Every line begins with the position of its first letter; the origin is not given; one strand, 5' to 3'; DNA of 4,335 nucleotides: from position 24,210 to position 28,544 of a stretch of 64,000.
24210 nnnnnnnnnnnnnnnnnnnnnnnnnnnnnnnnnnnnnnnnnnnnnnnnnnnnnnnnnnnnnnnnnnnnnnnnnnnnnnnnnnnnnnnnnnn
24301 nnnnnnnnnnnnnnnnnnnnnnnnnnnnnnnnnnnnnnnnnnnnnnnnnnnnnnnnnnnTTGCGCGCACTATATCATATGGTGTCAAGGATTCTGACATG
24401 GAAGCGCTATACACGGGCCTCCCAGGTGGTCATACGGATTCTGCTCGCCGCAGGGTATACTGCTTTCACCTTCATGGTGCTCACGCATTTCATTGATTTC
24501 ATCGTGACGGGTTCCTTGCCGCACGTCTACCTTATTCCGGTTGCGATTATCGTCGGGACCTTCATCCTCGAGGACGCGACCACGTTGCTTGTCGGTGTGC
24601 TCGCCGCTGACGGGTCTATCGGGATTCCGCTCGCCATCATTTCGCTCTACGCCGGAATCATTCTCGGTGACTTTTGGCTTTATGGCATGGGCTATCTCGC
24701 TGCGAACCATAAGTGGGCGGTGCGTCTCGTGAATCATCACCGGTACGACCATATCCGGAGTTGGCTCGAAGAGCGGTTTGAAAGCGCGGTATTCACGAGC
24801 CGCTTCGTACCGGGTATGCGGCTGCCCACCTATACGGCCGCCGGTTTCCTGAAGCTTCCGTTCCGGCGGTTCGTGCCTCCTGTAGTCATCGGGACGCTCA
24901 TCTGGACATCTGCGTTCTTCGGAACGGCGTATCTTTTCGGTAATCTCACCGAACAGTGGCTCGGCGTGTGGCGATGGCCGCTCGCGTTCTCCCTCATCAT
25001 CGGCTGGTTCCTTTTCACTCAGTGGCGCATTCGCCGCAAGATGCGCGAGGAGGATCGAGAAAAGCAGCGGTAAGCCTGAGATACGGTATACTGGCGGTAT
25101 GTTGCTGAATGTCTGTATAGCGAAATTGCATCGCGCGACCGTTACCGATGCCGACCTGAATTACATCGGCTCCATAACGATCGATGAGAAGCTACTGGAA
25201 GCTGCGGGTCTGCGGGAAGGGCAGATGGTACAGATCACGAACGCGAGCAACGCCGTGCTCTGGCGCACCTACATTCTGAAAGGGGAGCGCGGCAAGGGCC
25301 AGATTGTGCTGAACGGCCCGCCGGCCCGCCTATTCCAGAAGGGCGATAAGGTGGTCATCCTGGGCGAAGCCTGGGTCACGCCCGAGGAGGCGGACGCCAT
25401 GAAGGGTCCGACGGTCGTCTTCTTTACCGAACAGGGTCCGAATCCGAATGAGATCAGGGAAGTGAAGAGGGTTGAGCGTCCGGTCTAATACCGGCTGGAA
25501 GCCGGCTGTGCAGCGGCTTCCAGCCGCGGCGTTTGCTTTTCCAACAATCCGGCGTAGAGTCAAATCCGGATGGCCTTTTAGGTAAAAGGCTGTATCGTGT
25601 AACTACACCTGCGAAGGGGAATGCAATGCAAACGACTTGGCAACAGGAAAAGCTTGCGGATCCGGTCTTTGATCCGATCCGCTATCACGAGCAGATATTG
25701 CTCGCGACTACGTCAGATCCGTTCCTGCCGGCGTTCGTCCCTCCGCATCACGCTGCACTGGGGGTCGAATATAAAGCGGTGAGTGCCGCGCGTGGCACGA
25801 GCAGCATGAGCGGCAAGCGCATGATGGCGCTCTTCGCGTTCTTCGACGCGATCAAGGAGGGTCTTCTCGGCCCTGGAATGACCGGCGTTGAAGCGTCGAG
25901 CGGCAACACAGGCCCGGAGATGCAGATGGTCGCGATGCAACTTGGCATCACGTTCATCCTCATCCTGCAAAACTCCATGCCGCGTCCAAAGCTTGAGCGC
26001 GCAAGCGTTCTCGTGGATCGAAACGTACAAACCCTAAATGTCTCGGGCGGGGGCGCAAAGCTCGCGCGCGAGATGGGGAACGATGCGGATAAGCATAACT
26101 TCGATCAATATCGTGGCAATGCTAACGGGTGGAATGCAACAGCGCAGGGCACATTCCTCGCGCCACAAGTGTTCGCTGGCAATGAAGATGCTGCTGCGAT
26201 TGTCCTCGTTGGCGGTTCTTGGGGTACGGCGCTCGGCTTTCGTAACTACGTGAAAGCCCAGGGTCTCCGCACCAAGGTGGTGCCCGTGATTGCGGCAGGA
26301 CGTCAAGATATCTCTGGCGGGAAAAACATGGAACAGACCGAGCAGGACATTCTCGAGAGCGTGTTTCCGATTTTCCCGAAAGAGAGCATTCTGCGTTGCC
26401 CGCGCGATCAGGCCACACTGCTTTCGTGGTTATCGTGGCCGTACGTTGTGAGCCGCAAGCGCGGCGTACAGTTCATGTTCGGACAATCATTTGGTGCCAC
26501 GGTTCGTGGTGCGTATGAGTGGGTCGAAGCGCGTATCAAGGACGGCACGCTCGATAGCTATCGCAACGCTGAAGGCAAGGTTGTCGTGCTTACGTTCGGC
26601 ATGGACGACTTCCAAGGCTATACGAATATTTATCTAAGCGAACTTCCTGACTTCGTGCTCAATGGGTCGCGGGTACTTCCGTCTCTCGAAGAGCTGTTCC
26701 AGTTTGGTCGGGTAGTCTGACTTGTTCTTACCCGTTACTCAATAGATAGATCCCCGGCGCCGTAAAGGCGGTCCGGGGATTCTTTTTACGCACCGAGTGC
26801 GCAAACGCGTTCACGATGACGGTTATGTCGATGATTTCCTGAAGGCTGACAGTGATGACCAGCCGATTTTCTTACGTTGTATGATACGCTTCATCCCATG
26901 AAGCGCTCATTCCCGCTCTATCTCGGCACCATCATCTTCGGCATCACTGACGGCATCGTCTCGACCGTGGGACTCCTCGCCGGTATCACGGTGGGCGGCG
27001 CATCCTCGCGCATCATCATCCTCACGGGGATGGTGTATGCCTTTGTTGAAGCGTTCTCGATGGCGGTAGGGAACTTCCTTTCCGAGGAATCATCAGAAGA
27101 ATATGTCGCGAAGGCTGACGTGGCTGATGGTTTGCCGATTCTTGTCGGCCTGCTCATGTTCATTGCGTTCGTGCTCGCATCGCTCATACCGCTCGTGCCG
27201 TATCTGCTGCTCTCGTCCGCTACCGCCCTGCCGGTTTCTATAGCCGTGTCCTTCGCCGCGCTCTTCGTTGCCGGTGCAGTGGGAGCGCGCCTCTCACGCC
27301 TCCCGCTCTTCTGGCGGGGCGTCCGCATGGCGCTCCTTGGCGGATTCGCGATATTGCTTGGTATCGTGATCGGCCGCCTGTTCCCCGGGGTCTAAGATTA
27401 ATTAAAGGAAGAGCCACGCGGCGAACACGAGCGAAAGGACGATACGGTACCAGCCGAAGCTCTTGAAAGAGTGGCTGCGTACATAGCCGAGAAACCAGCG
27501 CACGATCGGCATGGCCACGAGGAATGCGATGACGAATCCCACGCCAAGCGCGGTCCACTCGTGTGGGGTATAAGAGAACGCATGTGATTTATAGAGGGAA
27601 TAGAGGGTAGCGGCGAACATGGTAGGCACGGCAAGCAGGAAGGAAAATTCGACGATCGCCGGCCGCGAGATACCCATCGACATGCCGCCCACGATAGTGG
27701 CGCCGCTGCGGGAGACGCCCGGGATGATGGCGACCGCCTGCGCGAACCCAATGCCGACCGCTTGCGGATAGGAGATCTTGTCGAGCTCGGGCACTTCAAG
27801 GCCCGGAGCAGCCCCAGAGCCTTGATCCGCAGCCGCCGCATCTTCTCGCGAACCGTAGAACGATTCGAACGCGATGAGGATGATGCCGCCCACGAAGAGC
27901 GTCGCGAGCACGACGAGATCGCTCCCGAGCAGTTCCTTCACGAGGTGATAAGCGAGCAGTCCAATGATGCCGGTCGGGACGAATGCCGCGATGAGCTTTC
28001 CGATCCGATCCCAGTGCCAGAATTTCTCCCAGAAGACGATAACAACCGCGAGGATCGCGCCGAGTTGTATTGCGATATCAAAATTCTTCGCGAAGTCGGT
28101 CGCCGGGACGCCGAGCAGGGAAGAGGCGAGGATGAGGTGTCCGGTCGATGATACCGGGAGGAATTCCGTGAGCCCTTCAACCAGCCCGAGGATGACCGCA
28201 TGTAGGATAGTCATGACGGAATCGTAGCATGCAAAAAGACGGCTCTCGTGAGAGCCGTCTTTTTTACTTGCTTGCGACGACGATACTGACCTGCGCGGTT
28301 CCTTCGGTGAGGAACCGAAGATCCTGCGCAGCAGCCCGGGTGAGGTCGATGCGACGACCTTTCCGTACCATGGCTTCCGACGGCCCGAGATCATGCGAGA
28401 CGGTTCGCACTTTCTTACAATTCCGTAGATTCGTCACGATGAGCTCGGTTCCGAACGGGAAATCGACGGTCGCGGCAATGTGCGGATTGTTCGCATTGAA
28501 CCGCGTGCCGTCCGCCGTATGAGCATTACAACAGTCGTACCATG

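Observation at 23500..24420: AT-rich islet: very strongly signalled 69-aa two-TM peptide gene convergent with a C39/papain-like peptidase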

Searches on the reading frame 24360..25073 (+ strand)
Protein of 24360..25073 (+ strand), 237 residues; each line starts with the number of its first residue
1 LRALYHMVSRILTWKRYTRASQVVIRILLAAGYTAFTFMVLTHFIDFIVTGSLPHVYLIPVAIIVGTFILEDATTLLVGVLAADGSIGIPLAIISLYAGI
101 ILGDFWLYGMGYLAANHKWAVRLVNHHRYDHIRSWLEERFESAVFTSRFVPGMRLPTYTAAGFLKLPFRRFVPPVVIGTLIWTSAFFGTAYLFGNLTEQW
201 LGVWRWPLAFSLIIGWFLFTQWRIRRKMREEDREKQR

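Call 6: search_protein_families(library=pfam, proteins=[window:24360-25073:+], max_evalue=1)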
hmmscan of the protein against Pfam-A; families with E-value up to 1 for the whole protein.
window:24360-25073:+ (237 aa): 2 families
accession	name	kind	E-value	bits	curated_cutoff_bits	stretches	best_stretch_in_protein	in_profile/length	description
PF09335.16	VTT_dom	-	8.3e-15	55.8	33.9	1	73-187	5-118/123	VTT domain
PF06305.16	LapA_dom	-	0.89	9.9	28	1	209-236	28-57/64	Lipopolysaccharide assembly protein A domain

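Call 9: search_protein_families(library=ncbifam, proteins=[window:24360-25073:+], max_evalue=1)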
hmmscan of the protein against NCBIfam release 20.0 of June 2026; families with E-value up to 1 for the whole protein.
window:24360-25073:+ (237 aa): 3 families
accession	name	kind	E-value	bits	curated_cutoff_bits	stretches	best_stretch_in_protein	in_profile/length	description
NF008102.0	PRK10847.1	equivalog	3.6e-08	33.4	236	1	59-197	39-182/219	DedA family protein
NF052604.1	UndecprPTUtpABac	equivalog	9.8e-08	32.3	250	1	78-203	38-164/198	undecaprenyl phosphate transporter UptA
NF052605.1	UndecprPTUptAStph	equivalog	0.0014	18.6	300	1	72-200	33-166/197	undecaprenyl phosphate transporter UptA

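Call 98: search_protein_families(library=pfam, proteins=[window:24474-25073:+], max_evalue=0.00001)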
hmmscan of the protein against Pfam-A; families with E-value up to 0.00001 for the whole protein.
window:24474-25073:+ (199 aa): 1 family
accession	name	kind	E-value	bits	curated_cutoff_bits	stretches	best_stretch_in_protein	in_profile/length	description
PF09335.16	VTT_dom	-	7.3e-15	56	33.9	1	35-149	5-118/123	VTT domain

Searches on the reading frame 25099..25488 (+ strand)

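Call 6: search_protein_families(library=pfam, proteins=[window:25099-25488:+], max_evalue=1)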
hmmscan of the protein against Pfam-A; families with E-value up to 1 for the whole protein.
window:25099-25488:+ (129 aa): 3 families
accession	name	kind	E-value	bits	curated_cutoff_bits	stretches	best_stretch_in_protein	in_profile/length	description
PF02261.22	Asp_decarbox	-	1.2e-35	122.3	25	1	1-112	1-111/115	Aspartate decarboxylase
PF01568.27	Molydop_binding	-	0.017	15.6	26.8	1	25-57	31-63/110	Molydopterin dinucleotide binding domain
PF02359.24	CDC48_N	-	0.021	15.5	35.1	1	23-73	14-64/85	Cell division protein 48 (CDC48), N-terminal domain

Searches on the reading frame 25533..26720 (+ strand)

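Call 6: search_protein_families(library=pfam, proteins=[window:25533-26720:+], max_evalue=1)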
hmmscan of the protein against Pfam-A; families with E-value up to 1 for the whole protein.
window:25533-26720:+ (395 aa): 1 family
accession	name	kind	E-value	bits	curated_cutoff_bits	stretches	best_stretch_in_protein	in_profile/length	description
PF00291.31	PALP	-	2.7e-12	47.1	35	1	91-264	34-202/295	Pyridoxal-phosphate dependent enzyme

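Call 9: search_protein_families(library=ncbifam, proteins=[window:25533-26720:+], max_evalue=1)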
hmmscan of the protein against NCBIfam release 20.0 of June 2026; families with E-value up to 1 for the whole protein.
window:25533-26720:+ (395 aa): 9 families
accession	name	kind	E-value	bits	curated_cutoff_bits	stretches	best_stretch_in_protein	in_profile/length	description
TIGR01138.1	cysM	equivalog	8.4e-12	45.2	394.2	1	93-278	37-219/290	cysteine synthase B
TIGR01136.1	cysKM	subfamily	2.6e-10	40.2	344.15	1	92-280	34-224/299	cysteine synthase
NF007989.0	PRK10717.1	equivalog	1.9e-09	37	387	1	92-251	42-209/334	cysteine synthase A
NF008735.0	PRK11761.1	equivalog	4.8e-09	35.9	413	1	95-264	43-212/296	cysteine synthase CysM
TIGR03945.1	PLP_SbnA_fam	equivalog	5e-09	35.7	349.95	1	93-256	36-203/304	2,3-diaminopropionate biosynthesis protein SbnA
TIGR01139.1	cysK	equivalog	6.3e-08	32.2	350.95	1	91-267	33-211/298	cysteine synthase A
NF053679.1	CysteaSynCapA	equivalog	9.2e-08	31.2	600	1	90-256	42-212/329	cysteate synthase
TIGR01137.1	cysta_beta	equivalog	3.4e-07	29.3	510.25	1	99-271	46-221/457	cystathionine beta-synthase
NF052478.1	CystDsulMYC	equivalog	0.0018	17.6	600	1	94-250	52-211/354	L-cysteine desulfhydrase Cds1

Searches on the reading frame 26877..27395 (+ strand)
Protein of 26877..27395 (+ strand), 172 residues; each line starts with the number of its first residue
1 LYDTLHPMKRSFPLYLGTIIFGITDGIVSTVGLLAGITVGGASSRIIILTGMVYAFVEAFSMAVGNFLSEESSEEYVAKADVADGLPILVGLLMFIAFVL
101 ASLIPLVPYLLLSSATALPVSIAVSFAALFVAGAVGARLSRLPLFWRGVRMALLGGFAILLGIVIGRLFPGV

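Call 98: search_protein_families(library=pfam, proteins=[window:26877-27395:+], max_evalue=0.00001)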
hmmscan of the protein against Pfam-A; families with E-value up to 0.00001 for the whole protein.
window:26877-27395:+ (172 aa): 1 family
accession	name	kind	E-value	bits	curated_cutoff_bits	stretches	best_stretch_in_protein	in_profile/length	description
PF01988.24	VIT1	-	2e-26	93.6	28.1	2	87-167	133-214/214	VIT family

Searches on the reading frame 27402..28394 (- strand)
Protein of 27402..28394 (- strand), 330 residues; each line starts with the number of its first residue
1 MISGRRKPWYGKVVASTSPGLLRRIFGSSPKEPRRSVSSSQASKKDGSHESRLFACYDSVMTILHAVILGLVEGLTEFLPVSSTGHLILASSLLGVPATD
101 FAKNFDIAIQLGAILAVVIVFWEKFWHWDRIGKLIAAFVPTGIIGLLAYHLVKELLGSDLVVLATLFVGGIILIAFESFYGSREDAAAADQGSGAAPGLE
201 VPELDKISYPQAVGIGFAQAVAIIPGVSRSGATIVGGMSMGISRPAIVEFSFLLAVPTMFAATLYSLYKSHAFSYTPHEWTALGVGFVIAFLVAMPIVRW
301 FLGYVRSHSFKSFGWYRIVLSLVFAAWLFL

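Call 98: search_protein_families(library=pfam, proteins=[window:27402-28394:-], max_evalue=0.00001)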
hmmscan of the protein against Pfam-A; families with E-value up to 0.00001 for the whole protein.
window:27402-28394:- (330 aa): 1 family
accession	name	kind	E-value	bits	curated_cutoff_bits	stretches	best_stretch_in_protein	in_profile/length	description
PF02673.24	BacA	-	2.4e-74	250.7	33.4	1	66-323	1-257/257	Bacitracin resistance protein BacA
